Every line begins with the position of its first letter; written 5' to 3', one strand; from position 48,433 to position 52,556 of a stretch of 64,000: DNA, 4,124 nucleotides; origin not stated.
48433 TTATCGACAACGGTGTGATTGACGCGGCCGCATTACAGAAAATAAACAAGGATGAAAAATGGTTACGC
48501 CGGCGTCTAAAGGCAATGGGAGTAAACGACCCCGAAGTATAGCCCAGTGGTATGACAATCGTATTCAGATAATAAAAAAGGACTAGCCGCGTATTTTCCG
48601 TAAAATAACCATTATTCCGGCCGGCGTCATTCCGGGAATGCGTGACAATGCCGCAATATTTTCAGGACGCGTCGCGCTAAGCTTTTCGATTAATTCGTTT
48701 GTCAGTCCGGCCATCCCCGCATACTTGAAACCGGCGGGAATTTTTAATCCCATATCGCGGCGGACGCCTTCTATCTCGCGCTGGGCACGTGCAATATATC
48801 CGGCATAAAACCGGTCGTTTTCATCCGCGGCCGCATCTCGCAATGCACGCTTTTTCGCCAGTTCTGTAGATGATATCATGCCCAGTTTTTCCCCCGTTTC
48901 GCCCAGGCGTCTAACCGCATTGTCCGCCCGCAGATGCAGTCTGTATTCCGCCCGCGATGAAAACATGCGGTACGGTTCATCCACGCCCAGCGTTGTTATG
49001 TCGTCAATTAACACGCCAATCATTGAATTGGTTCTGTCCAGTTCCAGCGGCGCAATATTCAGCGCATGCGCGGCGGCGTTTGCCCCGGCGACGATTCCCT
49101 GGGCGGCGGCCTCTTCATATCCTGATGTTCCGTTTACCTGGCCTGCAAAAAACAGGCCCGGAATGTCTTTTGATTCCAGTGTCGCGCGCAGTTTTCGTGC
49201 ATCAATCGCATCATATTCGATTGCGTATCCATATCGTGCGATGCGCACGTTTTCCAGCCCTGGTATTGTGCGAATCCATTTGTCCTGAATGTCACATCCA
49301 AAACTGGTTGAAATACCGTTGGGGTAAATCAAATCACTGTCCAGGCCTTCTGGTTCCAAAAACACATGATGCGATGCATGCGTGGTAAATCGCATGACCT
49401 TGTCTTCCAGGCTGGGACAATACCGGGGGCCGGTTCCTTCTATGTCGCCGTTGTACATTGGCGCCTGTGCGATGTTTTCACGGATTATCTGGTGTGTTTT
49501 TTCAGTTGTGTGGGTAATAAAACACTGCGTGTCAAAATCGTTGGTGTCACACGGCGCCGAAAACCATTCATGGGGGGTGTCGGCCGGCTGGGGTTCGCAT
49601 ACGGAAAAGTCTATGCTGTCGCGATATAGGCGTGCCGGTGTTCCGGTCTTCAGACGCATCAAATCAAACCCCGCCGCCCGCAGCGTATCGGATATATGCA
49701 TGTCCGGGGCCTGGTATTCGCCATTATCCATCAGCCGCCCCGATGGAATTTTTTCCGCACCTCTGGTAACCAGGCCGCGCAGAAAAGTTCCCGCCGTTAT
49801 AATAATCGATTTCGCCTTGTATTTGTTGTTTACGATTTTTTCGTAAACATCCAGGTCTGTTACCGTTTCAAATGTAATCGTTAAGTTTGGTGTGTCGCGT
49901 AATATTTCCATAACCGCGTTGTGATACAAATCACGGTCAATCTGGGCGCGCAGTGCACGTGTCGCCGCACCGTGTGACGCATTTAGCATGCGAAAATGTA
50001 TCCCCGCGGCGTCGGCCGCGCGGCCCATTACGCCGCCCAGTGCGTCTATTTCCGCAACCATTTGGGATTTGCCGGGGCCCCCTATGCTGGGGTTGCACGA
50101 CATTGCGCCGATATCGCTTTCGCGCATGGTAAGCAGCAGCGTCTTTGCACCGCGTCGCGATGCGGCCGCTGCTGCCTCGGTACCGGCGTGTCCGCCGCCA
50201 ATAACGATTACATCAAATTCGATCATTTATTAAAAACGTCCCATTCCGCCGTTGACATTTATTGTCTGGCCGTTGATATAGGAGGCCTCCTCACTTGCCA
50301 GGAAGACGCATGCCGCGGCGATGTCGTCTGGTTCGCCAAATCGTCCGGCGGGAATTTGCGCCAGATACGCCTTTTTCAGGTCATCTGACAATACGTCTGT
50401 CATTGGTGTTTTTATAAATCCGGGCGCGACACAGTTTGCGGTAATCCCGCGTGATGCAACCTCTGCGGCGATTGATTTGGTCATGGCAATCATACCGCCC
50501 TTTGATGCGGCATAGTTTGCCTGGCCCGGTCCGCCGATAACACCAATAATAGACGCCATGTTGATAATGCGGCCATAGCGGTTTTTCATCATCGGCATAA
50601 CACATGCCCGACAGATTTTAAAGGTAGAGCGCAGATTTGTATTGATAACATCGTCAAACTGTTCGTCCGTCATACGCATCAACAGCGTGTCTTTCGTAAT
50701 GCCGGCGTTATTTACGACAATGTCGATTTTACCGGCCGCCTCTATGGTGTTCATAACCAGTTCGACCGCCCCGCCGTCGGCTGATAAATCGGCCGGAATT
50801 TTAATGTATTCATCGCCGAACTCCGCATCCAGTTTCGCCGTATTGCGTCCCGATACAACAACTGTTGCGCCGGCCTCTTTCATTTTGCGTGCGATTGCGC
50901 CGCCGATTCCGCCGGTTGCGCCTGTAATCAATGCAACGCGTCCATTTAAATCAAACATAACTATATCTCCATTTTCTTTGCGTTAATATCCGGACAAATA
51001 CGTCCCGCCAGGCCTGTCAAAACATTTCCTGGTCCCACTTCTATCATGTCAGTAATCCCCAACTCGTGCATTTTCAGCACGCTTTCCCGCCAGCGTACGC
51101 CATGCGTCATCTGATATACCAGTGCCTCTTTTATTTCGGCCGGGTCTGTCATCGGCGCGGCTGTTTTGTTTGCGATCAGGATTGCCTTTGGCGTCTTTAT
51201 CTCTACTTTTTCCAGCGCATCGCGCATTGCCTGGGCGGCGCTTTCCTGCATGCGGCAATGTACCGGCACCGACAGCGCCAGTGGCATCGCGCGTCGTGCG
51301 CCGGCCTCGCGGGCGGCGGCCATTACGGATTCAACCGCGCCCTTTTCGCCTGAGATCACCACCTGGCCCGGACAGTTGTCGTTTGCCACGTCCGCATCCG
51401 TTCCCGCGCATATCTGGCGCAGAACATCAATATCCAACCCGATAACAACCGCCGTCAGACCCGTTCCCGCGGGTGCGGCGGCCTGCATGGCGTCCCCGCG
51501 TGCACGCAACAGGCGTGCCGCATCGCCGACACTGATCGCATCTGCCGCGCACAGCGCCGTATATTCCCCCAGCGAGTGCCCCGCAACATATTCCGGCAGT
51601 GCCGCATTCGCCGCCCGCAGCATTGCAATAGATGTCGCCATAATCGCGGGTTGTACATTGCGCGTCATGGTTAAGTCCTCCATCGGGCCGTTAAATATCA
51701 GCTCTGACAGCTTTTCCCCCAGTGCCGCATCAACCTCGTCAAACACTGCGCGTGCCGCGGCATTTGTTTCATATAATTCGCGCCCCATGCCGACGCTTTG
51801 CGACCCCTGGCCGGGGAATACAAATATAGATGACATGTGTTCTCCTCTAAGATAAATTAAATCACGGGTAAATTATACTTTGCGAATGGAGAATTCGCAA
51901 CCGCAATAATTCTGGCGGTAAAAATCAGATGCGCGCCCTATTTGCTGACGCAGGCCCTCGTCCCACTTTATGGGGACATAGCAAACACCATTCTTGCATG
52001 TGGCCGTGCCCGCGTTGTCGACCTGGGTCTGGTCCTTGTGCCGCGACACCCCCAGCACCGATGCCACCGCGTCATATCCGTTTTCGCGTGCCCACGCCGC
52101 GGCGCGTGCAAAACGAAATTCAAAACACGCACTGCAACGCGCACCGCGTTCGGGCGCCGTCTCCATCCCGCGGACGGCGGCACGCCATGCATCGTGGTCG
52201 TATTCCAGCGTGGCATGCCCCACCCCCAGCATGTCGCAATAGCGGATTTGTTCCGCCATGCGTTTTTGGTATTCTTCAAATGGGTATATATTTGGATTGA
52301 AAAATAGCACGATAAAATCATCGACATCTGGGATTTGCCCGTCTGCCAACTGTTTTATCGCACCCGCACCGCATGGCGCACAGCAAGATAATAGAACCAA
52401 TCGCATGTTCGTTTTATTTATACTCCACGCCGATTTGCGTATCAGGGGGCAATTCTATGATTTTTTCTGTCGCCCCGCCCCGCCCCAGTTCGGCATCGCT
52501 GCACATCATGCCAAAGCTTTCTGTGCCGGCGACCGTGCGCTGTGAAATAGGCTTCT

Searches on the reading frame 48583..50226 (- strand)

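Call 22: search_protein_families(library=pfam, proteins=[window:48583-50226:-], max_evalue=0.01)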
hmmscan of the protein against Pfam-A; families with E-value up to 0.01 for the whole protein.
window:48583-50226:- (547 aa): 10 families
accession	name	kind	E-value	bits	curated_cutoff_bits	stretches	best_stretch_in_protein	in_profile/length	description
PF01134.28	GIDA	-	8.4e-149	496.3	22.1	1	5-390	1-389/391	Glucose inhibited division protein A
PF13932.14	SAM_GIDA_C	-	2.5e-18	66.1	27.1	1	488-542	3-57/57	tRNA modifying enzyme MnmG/GidA C-terminal helical bundle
PF12831.13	FAD_oxidored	-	4.5e-07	29.9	27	1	5-123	1-111/416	FAD dependent oxidoreductase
PF07992.20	Pyr_redox_2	-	5.9e-07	29.6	26.1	1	4-157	1-119/291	Pyridine nucleotide-disulphide oxidoreductase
PF03486.20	HI0933_like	-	9.9e-06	25.6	50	1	5-33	2-30/244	HI0933-like protein Rossmann domain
PF00890.30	FAD_binding_2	-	0.00039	20.2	20.4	1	5-37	1-33/414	FAD binding domain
PF01262.27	AlaDh_PNT_C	-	0.0034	17.3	23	1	5-36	30-61/214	Alanine dehydrogenase/PNT, C-terminal domain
PF01266.30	DAO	-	0.0058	16.6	27.9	0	5-35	1-31/353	FAD dependent oxidoreductase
PF00570.28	HRDC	-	0.0063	16.9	23.8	0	508-538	27-57/68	HRDC domain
PF00070.33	Pyr_redox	-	0.0064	17.4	22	0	6-37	2-33/82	Pyridine nucleotide-disulphide oxidoreductase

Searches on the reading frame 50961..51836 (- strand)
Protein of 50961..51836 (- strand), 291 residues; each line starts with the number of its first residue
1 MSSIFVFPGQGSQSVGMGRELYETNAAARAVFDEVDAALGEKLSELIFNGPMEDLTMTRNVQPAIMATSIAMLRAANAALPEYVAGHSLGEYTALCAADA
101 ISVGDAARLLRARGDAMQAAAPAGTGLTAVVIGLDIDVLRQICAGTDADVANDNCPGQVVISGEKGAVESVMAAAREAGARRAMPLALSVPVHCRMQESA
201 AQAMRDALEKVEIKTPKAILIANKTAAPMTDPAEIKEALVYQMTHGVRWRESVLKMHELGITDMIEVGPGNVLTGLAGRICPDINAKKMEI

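Call 22: search_protein_families(library=pfam, proteins=[window:50961-51836:-], max_evalue=0.01)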
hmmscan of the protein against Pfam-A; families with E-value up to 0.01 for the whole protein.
window:50961-51836:- (291 aa): 1 family
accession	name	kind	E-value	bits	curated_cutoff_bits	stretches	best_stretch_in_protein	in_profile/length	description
PF00698.26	Acyl_transf_1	-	1.4e-38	133.6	32.7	1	4-274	1-272/319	Acyl transferase domain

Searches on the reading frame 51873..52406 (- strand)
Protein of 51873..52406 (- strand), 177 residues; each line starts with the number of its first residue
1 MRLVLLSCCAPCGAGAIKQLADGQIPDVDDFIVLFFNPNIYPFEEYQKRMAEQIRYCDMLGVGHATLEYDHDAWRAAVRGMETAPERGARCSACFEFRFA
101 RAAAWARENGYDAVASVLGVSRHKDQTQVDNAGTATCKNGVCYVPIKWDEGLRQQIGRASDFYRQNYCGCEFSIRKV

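Call 22: search_protein_families(library=pfam, proteins=[window:51873-52406:-], max_evalue=0.01)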
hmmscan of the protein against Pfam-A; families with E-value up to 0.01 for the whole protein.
window:51873-52406:- (177 aa): 1 family
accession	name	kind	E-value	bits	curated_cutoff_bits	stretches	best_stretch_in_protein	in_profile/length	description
PF02677.20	QueH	-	1.2e-44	152.9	23.5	1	4-175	2-174/175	Epoxyqueuosine reductase QueH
